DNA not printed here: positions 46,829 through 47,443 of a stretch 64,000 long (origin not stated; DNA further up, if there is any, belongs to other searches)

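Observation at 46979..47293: Half-size TBP: a single TBP repeat encoded as a stand-alone 104-aa protein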

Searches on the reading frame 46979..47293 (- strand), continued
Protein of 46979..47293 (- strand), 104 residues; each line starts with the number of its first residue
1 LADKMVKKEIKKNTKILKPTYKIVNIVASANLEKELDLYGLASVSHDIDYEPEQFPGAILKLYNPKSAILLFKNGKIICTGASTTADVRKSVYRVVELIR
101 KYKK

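Call 29: find_encoding_contigs(protein=P0112, flank=10000, max_places=4)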
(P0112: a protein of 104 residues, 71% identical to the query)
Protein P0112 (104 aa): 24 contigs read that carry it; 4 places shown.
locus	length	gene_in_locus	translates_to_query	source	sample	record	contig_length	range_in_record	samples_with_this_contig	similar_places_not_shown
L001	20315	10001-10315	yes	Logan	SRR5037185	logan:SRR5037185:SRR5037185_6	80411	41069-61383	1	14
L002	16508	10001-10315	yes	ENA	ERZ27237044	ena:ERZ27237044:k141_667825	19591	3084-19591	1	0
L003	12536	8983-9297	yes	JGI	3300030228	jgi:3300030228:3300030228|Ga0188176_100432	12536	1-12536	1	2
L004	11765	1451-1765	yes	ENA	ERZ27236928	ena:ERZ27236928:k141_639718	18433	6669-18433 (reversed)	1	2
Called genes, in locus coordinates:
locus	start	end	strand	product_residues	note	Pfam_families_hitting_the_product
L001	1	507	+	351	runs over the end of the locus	PF01992:vATP-synt_AC39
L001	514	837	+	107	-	PF01990:ATP-synt_F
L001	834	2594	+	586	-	PF02874:ATP-synt_ab_N, PF16886:ATP-synt_ab_Xtn, PF00006:ATP-synt_ab, PF22919:ATP-synt_VA_C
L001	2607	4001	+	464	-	PF02874:ATP-synt_ab_N (weak), PF00006:ATP-synt_ab, PF22919:ATP-synt_VA_C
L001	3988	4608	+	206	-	PF01813:ATP-synt_D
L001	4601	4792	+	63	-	-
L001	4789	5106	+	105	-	-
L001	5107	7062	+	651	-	PF01496:V_ATPase_I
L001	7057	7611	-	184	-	-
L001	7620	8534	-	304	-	PF20030:bpMoxR, PF05496:RuvB_N (weak), PF00004:AAA (weak), PF07726:AAA_3, PF07728:AAA_5, PF17863:AAA_lid_2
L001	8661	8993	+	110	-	PF03874:RNA_pol_Rpb4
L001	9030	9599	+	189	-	PF04919:DUF655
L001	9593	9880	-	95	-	PF01157:Ribosomal_L21e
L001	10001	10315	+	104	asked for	PF00352:TBP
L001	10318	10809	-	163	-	-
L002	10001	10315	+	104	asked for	PF00352:TBP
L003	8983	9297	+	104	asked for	PF00352:TBP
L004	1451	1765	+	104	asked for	PF00352:TBP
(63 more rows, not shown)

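Call 30: find_encoding_contigs(protein=P0001, flank=10000, max_places=4)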
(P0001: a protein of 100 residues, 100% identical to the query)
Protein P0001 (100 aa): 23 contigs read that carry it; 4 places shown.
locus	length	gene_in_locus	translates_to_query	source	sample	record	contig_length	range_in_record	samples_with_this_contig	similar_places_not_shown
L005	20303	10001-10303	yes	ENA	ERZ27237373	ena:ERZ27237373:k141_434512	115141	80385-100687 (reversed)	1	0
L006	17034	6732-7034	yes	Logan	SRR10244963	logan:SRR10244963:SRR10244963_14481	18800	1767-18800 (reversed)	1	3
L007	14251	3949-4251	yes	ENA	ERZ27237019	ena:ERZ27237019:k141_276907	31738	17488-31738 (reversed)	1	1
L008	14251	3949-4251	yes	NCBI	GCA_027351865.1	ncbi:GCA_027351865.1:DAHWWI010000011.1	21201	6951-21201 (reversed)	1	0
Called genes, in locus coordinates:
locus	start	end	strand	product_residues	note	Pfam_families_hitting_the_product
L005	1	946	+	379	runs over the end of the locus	-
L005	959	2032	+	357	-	-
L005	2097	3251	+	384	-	-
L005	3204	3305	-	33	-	-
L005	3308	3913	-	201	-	PF06941:NT5C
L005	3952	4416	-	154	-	-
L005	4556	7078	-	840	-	-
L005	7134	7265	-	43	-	-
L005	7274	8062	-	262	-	-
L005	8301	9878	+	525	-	PF02518:HATPase_c, PF13589:HATPase_c_3, PF09239:Topo-VIb_trans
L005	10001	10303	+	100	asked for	PF00352:TBP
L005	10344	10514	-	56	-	-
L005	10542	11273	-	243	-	-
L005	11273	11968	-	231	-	PF13085:Fer2_3, PF13183:Fer4_8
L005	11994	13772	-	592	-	PF00890:FAD_binding_2, PF03486:HI0933_like (faint), PF07992:Pyr_redox_2 (faint), PF02910:Succ_DH_flav_C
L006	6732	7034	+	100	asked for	PF00352:TBP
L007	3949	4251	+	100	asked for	PF00352:TBP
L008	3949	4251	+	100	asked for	PF00352:TBP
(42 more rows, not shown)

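Call 32: find_related_loci(query=A1, collection=genome_contigs, flank=10000)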
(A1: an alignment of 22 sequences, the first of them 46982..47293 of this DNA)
Query A1 (104 aa) in genome_contigs; peptide patterns used: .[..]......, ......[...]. (x = any residue, [..] = any of these).
599 stretches matched a pattern (row limit reached: there are more); 375 encode a relative of the query (tblastn E <= 1e-3); the best 80 are kept; 80 distinct loci.
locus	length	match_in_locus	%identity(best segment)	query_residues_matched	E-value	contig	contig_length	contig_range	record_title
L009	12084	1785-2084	73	5-104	8e-47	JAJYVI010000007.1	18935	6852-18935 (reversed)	MAG: Candidatus Micrarchaeota archaeon isolate FK1.bin87 NODE_2863_length_18935_cov_1.579168, whole genome shotgun seque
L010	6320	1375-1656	71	9-103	5e-42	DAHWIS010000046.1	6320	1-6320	MAG TPA_asm: Candidatus Micrarchaeota archaeon isolate clean1301 k141_1221098, whole genome shotgun sequence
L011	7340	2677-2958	71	9-103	5e-42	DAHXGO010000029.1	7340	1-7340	MAG TPA_asm: Candidatus Micrarchaeota archaeon isolate clean2421 NODE_29_length_7340_cov_4.008399, whole genome shotgun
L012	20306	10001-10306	65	1-103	6e-42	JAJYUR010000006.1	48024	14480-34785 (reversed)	MAG: Candidatus Micrarchaeota archaeon isolate FK1.bin29 NODE_651_length_48024_cov_32.237510, whole genome shotgun seque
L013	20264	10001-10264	74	16-103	4e-41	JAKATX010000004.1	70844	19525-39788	MAG: Candidatus Micrarchaeota archaeon isolate YP3.bin112 NODE_481_length_70844_cov_13.1566, whole genome shotgun sequen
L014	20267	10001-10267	70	16-104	5e-41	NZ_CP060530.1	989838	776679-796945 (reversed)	Candidatus Micrarchaeum sp. strain A_DKE chromosome, complete genome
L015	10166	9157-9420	69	16-103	3e-41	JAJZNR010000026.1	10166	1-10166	MAG: Candidatus Micrarchaeota archaeon isolate MAS4.bin27 NODE_8155_length_10166_cov_21.731149, whole genome shotgun seq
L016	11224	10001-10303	63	1-103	3e-41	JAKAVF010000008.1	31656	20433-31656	MAG: Candidatus Micrarchaeota archaeon isolate YP3.bin74 NODE_1718_length_31656_cov_1.80891, whole genome shotgun sequen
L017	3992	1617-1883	69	16-104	5e-41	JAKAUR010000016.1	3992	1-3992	MAG: Candidatus Micrarchaeota archaeon isolate YP3.bin45 NODE_30823_length_3992_cov_1.38137, whole genome shotgun sequen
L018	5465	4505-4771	70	16-104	5e-41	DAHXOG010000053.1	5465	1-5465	MAG TPA_asm: Candidatus Mancarchaeum sp. isolate clean1801 NODE_53_length_5465_cov_2.412889, whole genome shotgun sequen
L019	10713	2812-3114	62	1-103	1e-40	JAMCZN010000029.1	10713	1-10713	MAG: Candidatus Marsarchaeota archaeon isolate FK_Sedi_B_Bin.306 NODE_25691_length_10713_cov_2.16516, whole genome shotg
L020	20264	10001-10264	72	16-103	1e-40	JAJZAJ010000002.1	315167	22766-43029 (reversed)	MAG: Candidatus Micrarchaeota archaeon isolate FK5.bin94 NODE_17_length_315167_cov_3.555961, whole genome shotgun sequen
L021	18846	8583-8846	70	16-103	3e-40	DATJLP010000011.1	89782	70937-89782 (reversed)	MAG TPA_asm: Candidatus Acidoferrum sp. isolate SMAG_U14812 k141_3380450, whole genome shotgun sequence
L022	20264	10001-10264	69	16-103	4e-40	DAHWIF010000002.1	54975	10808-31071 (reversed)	MAG TPA_asm: Candidatus Micrarchaeota archaeon isolate clean1292 k141_642213, whole genome shotgun sequence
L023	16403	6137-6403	65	16-104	6e-40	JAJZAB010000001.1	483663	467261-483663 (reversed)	MAG: Candidatus Micrarchaeota archaeon isolate FK5.bin71 NODE_5_length_483663_cov_28.211817, whole genome shotgun sequen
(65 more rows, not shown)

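Call 47: find_encoding_contigs(protein=P0014, flank=6000, max_places=1)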
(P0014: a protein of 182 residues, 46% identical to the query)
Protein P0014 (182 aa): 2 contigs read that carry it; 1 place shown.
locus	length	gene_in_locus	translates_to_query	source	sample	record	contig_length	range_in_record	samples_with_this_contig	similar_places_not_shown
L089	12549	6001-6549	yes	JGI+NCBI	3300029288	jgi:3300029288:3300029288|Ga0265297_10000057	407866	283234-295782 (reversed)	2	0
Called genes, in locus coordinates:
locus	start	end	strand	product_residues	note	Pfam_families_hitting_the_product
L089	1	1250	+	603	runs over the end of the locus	PF00999:Na_H_Exchanger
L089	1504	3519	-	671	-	-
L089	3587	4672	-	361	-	PF21088:MS_channel_1st, PF00924:MS_channel_2nd, PF21082:MS_channel_3rd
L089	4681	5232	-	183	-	PF04919:DUF655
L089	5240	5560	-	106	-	PF03874:RNA_pol_Rpb4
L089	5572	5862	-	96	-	PF01157:Ribosomal_L21e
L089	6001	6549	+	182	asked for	PF00352:TBP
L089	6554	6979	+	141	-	-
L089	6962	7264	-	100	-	PF08827:DUF1805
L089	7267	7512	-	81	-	PF01283:Ribosomal_S26e (faint)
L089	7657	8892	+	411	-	PF05673:DUF815 (weak), PF12775:AAA_7 (weak), PF00004:AAA, PF21960:RCF1-5-like_lid (weak), PF08519:RFC1 (faint)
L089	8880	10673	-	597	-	PF02934:GatB_N, PF02938:GAD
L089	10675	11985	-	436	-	PF18195:GatD_N, PF00710:Asparaginase, PF17763:Asparaginase_C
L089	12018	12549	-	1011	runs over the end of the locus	-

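Call 48: find_encoding_contigs(protein=P0003, flank=6000, max_places=1)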
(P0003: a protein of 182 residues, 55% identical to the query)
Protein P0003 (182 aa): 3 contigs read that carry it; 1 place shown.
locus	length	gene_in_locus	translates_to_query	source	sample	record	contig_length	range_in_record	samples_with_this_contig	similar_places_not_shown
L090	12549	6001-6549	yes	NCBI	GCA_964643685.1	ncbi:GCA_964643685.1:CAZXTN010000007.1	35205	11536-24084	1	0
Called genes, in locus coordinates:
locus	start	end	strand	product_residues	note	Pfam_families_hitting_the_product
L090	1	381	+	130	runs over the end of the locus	PF28505:DUF1699_N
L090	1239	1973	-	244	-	PF13489:Methyltransf_23, PF08241:Methyltransf_11 (weak), PF08242:Methyltransf_12 (weak), PF13847:Methyltransf_31 (weak)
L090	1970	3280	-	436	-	PF04055:Radical_SAM, PF17884:DUF5591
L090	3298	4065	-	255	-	PF00398:RrnaAD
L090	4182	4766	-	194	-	PF04919:DUF655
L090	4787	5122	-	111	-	PF03874:RNA_pol_Rpb4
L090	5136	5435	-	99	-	PF01157:Ribosomal_L21e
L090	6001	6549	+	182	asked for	PF00352:TBP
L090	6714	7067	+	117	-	PF04266:ASCH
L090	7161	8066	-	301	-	-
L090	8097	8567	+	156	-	PF00293:NUDIX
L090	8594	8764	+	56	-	-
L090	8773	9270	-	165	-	-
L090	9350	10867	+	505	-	PF12161:HsdM_N, PF02384:N6_Mtase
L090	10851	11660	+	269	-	-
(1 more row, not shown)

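Call 49: find_encoding_contigs(protein=P0011, flank=6000, max_places=1)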
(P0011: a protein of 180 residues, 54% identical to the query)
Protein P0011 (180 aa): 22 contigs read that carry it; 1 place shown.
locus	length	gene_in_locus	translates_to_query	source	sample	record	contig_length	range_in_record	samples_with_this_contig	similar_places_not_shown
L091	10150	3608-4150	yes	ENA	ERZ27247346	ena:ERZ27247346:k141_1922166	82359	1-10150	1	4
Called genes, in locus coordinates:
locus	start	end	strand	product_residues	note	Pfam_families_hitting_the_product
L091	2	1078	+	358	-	?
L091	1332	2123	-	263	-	PF00398:RrnaAD, PF01135:PCMT (weak), PF08241:Methyltransf_11 (faint), PF13649:Methyltransf_25 (weak)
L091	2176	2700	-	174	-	PF04919:DUF655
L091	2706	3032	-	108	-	-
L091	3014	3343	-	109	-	PF01157:Ribosomal_L21e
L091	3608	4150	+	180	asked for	PF00352:TBP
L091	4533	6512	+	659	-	PF02516:STT3, PF22627:AglB_core-like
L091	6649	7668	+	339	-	PF00953:Glycos_transf_4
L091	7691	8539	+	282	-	PF01040:UbiA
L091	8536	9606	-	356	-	PF04894:Nre_N, PF04895:Nre_C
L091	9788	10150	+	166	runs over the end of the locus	PF01936:NYN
